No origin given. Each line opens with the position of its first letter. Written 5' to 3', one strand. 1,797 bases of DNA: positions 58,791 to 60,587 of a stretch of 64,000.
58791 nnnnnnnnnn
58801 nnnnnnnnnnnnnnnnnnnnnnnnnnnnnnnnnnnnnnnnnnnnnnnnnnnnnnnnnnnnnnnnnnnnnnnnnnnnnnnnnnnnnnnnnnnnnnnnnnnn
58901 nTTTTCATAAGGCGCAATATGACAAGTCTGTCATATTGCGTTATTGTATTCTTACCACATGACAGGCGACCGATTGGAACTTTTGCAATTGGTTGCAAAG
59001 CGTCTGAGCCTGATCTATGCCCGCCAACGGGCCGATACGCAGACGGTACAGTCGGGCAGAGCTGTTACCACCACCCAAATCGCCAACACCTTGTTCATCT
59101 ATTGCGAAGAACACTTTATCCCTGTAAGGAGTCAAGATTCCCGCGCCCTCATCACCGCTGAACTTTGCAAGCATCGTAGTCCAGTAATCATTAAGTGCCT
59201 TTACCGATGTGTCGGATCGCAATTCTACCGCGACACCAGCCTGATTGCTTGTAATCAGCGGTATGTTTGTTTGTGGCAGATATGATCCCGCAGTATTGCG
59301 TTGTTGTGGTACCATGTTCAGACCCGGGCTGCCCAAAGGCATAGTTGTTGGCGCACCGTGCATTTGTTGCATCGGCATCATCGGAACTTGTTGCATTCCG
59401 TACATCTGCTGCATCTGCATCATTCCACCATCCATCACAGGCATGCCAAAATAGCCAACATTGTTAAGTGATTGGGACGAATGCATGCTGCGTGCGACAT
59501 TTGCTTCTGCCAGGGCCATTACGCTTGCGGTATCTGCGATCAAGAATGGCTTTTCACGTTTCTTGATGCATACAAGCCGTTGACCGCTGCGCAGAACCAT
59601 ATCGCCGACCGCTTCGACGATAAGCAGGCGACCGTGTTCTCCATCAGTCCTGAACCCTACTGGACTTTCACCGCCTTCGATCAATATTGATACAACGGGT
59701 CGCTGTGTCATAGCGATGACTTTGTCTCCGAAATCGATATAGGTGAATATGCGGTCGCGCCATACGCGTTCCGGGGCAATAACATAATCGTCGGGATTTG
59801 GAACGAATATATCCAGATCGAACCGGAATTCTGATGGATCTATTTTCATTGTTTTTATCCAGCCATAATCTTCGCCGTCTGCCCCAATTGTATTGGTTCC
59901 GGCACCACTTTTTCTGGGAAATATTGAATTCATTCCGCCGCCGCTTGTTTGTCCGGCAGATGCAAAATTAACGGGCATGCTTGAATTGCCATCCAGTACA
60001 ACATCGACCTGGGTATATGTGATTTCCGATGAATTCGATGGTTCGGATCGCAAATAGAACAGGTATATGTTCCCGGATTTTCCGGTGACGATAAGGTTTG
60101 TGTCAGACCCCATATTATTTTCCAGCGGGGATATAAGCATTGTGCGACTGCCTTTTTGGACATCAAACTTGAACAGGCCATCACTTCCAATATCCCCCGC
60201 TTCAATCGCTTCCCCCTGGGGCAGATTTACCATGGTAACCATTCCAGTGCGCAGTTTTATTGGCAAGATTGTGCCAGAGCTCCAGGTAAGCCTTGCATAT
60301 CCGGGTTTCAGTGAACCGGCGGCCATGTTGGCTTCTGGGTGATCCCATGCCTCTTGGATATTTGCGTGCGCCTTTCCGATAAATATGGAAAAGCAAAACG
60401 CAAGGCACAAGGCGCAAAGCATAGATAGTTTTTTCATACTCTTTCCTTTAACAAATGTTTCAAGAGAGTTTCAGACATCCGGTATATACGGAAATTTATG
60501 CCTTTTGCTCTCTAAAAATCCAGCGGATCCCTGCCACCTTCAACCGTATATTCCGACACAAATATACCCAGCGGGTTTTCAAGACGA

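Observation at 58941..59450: VirB9-like protein ends in a Met/Gln-rich linker and a SPOR-like peptidoglycan-binding domain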

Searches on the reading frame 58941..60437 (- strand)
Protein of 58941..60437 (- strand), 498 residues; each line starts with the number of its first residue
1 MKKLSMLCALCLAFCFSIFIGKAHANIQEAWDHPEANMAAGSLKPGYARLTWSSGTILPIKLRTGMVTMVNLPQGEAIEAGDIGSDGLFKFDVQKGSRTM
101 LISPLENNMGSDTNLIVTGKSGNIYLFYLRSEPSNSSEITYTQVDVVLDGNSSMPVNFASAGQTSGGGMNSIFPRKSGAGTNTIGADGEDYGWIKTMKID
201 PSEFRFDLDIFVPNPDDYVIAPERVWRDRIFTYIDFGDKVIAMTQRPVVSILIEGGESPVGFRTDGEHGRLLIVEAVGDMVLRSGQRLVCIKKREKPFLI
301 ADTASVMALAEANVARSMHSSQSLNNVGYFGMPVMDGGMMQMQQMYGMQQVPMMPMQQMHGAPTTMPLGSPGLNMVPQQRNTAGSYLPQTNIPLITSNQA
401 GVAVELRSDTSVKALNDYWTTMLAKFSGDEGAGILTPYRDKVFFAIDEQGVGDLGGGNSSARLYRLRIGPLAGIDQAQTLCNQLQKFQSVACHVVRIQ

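Call 3: search_protein_families(library=pfam, proteins=[window:58941-60437:-], max_evalue=1)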
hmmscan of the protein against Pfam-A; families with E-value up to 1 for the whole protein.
window:58941-60437:- (498 aa): 2 families
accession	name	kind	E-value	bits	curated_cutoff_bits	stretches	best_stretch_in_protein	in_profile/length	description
PF03524.21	CagX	-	2.1e-18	67.3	34.2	1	50-293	6-197/198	Conjugal transfer protein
PF05036.18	SPOR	-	0.00074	20.2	21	1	462-495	42-75/76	SPOR domain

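Call 4: search_protein_families(library=ncbifam, proteins=[window:58941-60437:-], max_evalue=1)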
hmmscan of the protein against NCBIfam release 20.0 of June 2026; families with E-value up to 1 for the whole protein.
window:58941-60437:- (498 aa): 1 family
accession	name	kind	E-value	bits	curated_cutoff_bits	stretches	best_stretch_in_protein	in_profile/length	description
TIGR02781.1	VirB9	equivalog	1.1e-10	41.5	217.7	2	51-141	34-122/248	P-type conjugative transfer protein VirB9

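Call 5: find_homologous_proteins(query=window:58941-60437:-, max_evalue=0.001)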
Query window:58941-60437:- (498 aa): 1314 proteins with E <= 0.001 among 8000 candidates; the best 120 are listed.
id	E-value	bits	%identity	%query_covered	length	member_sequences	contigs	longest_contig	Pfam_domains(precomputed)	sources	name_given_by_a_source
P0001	0.0e+0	1135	100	100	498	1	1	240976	PF03524.22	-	-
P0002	7.2e-238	808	72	100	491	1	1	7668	PF03524.22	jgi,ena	-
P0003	1.7e-237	807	73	100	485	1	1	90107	PF05036.19,PF03524.22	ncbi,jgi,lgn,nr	ncbi:MAG: TrbG/VirB9 family P-type conjugative transfer protein [Rickettsiales bacterium]|jgi:hypoth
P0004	1.3e-236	804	71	100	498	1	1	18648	PF03524.22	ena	-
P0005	2.9e-232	790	72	100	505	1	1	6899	PF05036.19,PF03524.22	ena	-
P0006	5.2e-231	786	69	100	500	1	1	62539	PF05036.19,PF03524.22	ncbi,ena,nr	ncbi:MAG: TrbG/VirB9 family P-type conjugative transfer protein [Alphaproteobacteria bacterium]|nr:T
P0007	7.0e-231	785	72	100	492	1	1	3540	PF03524.22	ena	-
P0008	1.1e-227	775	69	100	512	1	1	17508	PF05036.19,PF03524.22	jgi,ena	-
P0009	1.6e-227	774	69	100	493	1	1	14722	PF03524.22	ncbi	-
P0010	1.3e-225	768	70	100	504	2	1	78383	PF03524.22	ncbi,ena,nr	ncbi:MAG: TrbG/VirB9 family P-type conjugative transfer protein [Alphaproteobacteria bacterium]|nr:T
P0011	1.4e-225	768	70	100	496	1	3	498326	PF03524.22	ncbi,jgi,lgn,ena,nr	ncbi:MAG: TrbG/VirB9 family P-type conjugative transfer protein [Alphaproteobacteria bacterium]|nr:T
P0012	7.4e-225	766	67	100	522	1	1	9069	PF05036.19,PF03524.22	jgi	jgi:hypothetical protein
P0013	1.5e-224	765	69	100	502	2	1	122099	PF05036.19,PF03524.22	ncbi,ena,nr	ncbi:MAG: TrbG/VirB9 family P-type conjugative transfer protein [Alphaproteobacteria bacterium]|nr:T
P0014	5.4e-224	763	69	100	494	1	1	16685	PF03524.22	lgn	-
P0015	2.9e-223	760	67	100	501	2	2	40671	PF03524.22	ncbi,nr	ncbi:MAG: TrbG/VirB9 family P-type conjugative transfer protein [Alphaproteobacteria bacterium]|nr:T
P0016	4.8e-223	760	70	100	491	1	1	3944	PF03524.22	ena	-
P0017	5.7e-223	759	71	98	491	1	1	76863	PF03524.22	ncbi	-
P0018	6.5e-223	759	69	100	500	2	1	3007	PF03524.22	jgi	-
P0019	1.1e-222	758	69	100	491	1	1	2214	PF03524.22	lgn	-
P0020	2.6e-222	757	68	100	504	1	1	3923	PF03524.22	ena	-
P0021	3.2e-222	757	70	98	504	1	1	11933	PF03524.22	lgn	-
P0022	5.2e-222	756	69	99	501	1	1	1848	PF03524.22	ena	-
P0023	8.1e-222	755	69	99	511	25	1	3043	PF03524.22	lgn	-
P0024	9.1e-222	755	69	100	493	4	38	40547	PF03524.22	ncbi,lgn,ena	-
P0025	9.8e-222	755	70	100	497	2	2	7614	PF03524.22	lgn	-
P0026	1.4e-221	755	68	100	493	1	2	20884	PF03524.22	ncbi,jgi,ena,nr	ncbi:MAG: TrbG/VirB9 family P-type conjugative transfer protein [Proteobacteria bacterium]|nr:TrbG/V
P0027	3.3e-221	753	69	100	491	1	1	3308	PF03524.22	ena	-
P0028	4.1e-221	753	69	100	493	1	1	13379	PF03524.22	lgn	-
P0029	1.4e-220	751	69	99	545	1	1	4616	PF05036.19,PF03524.22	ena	-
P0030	1.7e-220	751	67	100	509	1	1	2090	PF03524.22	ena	-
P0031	2.2e-220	751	70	99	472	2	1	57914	PF03524.22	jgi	jgi:ComB9 competence protein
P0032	3.8e-220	750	68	100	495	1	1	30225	PF03524.22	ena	-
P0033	3.9e-220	750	69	100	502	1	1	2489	PF03524.22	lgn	-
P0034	5.1e-220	750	68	100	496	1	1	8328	PF03524.22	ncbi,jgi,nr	ncbi:MAG: TrbG/VirB9 family P-type conjugative transfer protein [Rickettsiales bacterium]|jgi:type I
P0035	2.3e-219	747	69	100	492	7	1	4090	PF03524.22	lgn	-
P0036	3.2e-219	747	67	100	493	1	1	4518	PF03524.22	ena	-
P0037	3.2e-219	747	69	99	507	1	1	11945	PF03524.22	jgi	jgi:hypothetical protein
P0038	5.2e-219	746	68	100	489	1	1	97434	PF03524.22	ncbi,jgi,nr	ncbi:MAG: TrbG/VirB9 family P-type conjugative transfer protein [Rickettsiales bacterium]|jgi:ComB9 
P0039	5.5e-219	746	69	100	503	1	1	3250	PF03524.22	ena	-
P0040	7.2e-219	746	68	99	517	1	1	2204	PF03524.22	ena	-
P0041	7.5e-219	746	67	100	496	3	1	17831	PF03524.22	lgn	-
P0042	8.1e-219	746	68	100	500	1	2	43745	PF03524.22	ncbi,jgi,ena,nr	ncbi:MAG: TrbG/VirB9 family P-type conjugative transfer protein [Proteobacteria bacterium]|nr:TrbG/V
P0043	8.7e-219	746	69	100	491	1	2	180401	PF03524.22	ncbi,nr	ncbi:MAG: TrbG/VirB9 family P-type conjugative transfer protein [Alphaproteobacteria bacterium]|nr:T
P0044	9.9e-219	745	68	98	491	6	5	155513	PF03524.22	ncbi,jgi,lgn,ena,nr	ncbi:MAG TPA: TrbG/VirB9 family P-type conjugative transfer protein [Alphaproteobacteria bacterium]|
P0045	1.1e-218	745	67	100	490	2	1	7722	PF03524.22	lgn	-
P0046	1.6e-218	745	68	100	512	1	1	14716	PF03524.22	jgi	jgi:type IV secretory pathway VirB9-like protein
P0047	2.0e-218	744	67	100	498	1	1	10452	PF03524.22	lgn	-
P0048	2.8e-218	744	67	100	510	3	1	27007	PF03524.22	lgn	-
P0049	8.1e-218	742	68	100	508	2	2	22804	PF03524.22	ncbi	-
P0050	1.6e-217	741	67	100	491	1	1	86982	PF03524.22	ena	-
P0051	1.6e-217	741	69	98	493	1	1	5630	PF03524.22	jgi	jgi:ComB9 competence protein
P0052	2.3e-217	741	68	100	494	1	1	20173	PF03524.22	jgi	jgi:type IV secretory pathway VirB9-like protein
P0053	4.2e-217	740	67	100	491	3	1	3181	PF03524.22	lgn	-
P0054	4.7e-217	740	67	99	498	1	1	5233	PF03524.22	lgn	-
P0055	4.8e-217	740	68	100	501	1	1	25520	PF03524.22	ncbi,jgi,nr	ncbi:MAG: TrbG/VirB9 family P-type conjugative transfer protein [Rickettsiales bacterium]|jgi:type I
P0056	7.9e-217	739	69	100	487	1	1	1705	PF03524.22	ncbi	-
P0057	1.1e-216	739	69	96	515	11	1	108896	PF03524.22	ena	-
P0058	1.8e-216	738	68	99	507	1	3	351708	PF03524.22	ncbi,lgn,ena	-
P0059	2.3e-216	737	66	100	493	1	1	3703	PF03524.22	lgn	-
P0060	2.4e-216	737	67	100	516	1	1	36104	PF03524.22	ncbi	-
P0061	3.5e-216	737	71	95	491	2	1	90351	PF03524.22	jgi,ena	-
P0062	4.8e-216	736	68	100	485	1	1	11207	PF05036.19,PF03524.22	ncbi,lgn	-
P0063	7.5e-216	736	66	100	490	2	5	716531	PF03524.22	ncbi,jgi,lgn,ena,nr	ncbi:MAG TPA: TrbG/VirB9 family P-type conjugative transfer protein [Alphaproteobacteria bacterium]|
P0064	1.0e-215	735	66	99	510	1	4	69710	PF03524.22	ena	-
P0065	1.0e-215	735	68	99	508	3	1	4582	PF03524.22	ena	-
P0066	2.3e-215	734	67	100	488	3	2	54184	PF03524.22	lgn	-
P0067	2.5e-215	734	67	100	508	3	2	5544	PF03524.22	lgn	-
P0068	2.7e-215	734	67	99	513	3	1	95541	PF03524.22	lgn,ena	-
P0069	4.8e-215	733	67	100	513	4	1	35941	PF03524.22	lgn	-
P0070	4.9e-215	733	68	99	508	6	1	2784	PF03524.22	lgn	-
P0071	6.4e-215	733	66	100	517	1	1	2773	PF03524.22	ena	-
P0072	1.2e-214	732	67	99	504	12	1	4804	PF03524.22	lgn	-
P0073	1.5e-214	732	67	99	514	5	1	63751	PF03524.22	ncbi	-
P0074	1.5e-214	732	67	100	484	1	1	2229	PF03524.22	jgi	jgi:type IV secretory pathway VirB9-like protein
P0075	1.6e-214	731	69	96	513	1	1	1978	PF03524.22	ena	-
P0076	1.8e-214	731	68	99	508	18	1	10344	PF03524.22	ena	-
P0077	2.6e-214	731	65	100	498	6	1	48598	PF03524.22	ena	-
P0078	3.1e-214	730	66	99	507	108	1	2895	PF03524.22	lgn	-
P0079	3.9e-214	730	68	100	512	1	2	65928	PF03524.22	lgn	-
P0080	4.3e-214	730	66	100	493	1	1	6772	PF03524.22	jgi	jgi:type IV secretory pathway VirB9-like protein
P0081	4.9e-214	730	66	100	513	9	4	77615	PF03524.22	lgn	-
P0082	6.8e-214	729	68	95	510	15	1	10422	PF03524.22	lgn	-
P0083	8.8e-214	729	67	97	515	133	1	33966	PF03524.22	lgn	-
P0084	8.8e-214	729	67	100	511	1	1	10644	PF03524.22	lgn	-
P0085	1.0e-213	729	67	99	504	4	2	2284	PF03524.22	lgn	-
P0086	1.1e-213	729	67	99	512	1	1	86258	PF03524.22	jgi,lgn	jgi:ComB9 competence protein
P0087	1.3e-213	728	70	95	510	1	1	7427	PF03524.22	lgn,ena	-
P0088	1.3e-213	728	66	100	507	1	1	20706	PF03524.22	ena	-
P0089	1.4e-213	728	67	99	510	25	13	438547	PF03524.22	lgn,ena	-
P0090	2.2e-213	728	66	99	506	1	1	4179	PF03524.22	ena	-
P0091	2.7e-213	727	66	100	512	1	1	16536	PF03524.22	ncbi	-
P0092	2.8e-213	727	67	98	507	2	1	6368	PF03524.22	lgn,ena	-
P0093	3.1e-213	727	66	99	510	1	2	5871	PF03524.22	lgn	-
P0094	3.3e-213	727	70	95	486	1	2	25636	PF03524.22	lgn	-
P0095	3.8e-213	727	66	100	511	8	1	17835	PF03524.22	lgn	-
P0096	3.9e-213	727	67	98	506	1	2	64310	PF03524.22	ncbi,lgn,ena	-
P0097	3.9e-213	727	66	99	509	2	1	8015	PF03524.22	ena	-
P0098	4.3e-213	727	66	99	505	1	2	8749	PF03524.22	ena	-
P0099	5.0e-213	727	67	99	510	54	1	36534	PF03524.22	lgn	-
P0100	5.4e-213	726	66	99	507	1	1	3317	PF03524.22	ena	-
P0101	5.7e-213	726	67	98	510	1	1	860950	PF03524.22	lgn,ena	-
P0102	6.8e-213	726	66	100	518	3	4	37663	PF03524.22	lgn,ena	-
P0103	7.0e-213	726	67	98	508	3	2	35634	PF03524.22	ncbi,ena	-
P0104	7.6e-213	726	66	99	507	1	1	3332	PF03524.22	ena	-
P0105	7.9e-213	726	66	99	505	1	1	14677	PF03524.22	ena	-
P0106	8.3e-213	726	66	99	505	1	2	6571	PF03524.22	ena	-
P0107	1.0e-212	725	66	99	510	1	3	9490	PF03524.22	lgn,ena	-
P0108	1.1e-212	725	69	95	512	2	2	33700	PF03524.22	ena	-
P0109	1.2e-212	725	69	95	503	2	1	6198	PF03524.22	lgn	-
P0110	1.2e-212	725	66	100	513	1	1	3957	PF03524.22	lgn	-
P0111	1.4e-212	725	66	99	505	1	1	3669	PF03524.22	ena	-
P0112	1.5e-212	725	66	100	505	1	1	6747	PF03524.22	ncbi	-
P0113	1.5e-212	725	70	95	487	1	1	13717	PF03524.22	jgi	-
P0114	1.5e-212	725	67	98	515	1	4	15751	PF03524.22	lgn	-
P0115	1.6e-212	725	66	100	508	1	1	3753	PF03524.22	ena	-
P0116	1.7e-212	725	66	99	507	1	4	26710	PF03524.22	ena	-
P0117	1.7e-212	725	66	99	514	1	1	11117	PF03524.22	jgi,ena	-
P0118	1.9e-212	725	66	99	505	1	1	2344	PF03524.22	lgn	-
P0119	2.0e-212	724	66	100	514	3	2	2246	PF03524.22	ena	-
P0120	2.2e-212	724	66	100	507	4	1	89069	PF03524.22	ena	-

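Call 6: search_solved_structures(query=window:58941-60437:-, max_evalue=10, show_alignments=2)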
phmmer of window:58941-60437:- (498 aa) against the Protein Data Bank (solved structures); distinct sequences matched with E-value up to 10: 0.

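Call 8: find_related_loci(query=window:58941-60437:-, collection=genome_contigs, flank=8000)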
Query window:58941-60437:- (498 aa) in genome_contigs; peptide patterns used: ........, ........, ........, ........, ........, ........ (x = any residue, [..] = any of these).
106 stretches matched a pattern; 93 encode a relative of the query (tblastn E <= 1e-3); the best 80 are kept; 80 distinct loci.
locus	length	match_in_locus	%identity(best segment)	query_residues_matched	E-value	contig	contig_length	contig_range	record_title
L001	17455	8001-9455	73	1-498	0e+0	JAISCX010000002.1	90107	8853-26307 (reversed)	MAG: Rickettsiales bacterium isolate Gx485_bin105 k119_4018365, whole genome shotgun sequence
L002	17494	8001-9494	69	3-498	0e+0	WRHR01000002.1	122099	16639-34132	MAG: Alphaproteobacteria bacterium isolate Nt197P3bin125 Ga0082212_10000107, whole genome shotgun sequence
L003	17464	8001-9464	71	3-498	0e+0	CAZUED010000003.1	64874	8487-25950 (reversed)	MAG TPA_asm: uncultured Muribaculaceae bacterium isolate SRP192927_co1_66 genome assembly, contig: NODE_519_length_64874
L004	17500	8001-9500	69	1-498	0e+0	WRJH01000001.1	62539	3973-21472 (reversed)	MAG: Alphaproteobacteria bacterium isolate Nt197P3bin78 Ga0082212_10000412, whole genome shotgun sequence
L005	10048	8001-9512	70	1-498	0e+0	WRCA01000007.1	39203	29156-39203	MAG: Alphaproteobacteria bacterium isolate Lab288P3bin104 Ga0123353_10000758, whole genome shotgun sequence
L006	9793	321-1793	69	2-498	0e+0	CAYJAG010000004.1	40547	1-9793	MAG TPA_asm: uncultured Muribaculaceae bacterium isolate ERP122455_co3_13 genome assembly, contig: NODE_18_length_40547_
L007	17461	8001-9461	68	3-498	0e+0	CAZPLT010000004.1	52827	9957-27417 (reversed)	MAG TPA_asm: uncultured Muribaculaceae bacterium isolate SRP192927_co1_307 genome assembly, contig: NODE_815_length_5282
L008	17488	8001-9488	70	1-498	0e+0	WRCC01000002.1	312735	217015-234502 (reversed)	MAG: Alphaproteobacteria bacterium isolate Lab288P3bin109 Ga0123353_10000004, whole genome shotgun sequence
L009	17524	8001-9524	66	3-498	0e+0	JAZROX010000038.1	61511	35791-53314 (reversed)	MAG: Candidatus Enterousia sp. isolate T1900045382_YK20190072.MAGScoT_cleanbin_000029 SGB_6903_k141_1968316, whole genom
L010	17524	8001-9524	66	3-498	0e+0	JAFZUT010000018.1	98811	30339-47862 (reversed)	MAG: Alphaproteobacteria bacterium isolate RGIG8116 Water_buffalos_Rumen-3__c1352727, whole genome shotgun sequence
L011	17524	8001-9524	65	3-498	0e+0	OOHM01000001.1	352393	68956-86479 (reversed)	uncultured proteobacterium isolate RUG585 genome assembly, contig: scaffold_6, whole genome shotgun sequence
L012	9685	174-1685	68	3-498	0e+0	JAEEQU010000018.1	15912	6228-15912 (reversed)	MAG: Alphaproteobacteria bacterium isolate Tb.RUG.342 NODE_15380_length_15912_cov_1.008172, whole genome shotgun sequenc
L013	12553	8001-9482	68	2-498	0e+0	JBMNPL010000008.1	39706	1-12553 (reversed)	MAG: Alphaproteobacteria bacterium isolate SBF912SR1HQ0037 scaffold_2748_c1, whole genome shotgun sequence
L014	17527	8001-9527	65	1-498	0e+0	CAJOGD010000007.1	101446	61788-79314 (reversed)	uncultured Alphaproteobacteria bacterium isolate Red_deer_3_mag_193 genome assembly, contig: scaffold_637, whole genome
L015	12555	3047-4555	65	3-498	0e+0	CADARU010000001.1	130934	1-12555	MAG: uncultured proteobacterium isolate RUG13568 genome assembly, contig: RUG13568_asm_1, whole genome shotgun sequence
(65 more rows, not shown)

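Call 19: find_encoding_contigs(protein=window:58941-60437:-, flank=10000, max_places=3)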
Protein window:58941-60437:- (498 aa): 2 contigs read that carry it; 1 place shown.
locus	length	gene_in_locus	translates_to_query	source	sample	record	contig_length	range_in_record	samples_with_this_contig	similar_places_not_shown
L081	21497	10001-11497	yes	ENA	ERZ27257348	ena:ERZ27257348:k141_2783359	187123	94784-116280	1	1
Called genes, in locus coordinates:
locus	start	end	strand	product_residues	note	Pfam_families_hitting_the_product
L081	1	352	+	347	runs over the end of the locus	PF14305:ATPgrasp_TupA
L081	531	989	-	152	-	-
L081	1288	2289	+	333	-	PF04015:DUF362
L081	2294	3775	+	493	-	PF12801:Fer4_5, PF00037:Fer4 (weak), PF13237:Fer4_10 (weak), PF14697:Fer4_21 (weak), PF00037:Fer4 (weak), PF12838:Fer4_7, PF13187:Fer4_9 (weak), PF00037:Fer4 (weak), +6 more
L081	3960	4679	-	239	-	PF06629:MipA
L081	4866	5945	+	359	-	PF07690:MFS_1, PF12832:MFS_1_like (weak), PF11700:ATG22, PF07690:MFS_1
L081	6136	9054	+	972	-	-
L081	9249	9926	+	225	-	PF04335:VirB8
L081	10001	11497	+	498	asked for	PF03524:CagX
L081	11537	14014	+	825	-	PF03743:TrbI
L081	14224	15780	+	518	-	PF13177:DNA_pol3_delta2, PF13245:AAA_19 (faint), PF13604:AAA_30 (weak), PF00004:AAA, PF13401:AAA_22 (weak), PF22608:DNAX_ATPase_lid, PF12169:DNA_pol3_gamma3, PF12362:DUF3646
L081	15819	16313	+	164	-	-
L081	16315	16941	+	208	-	PF00691:OmpA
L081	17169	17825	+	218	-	PF03938:OmpH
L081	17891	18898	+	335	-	-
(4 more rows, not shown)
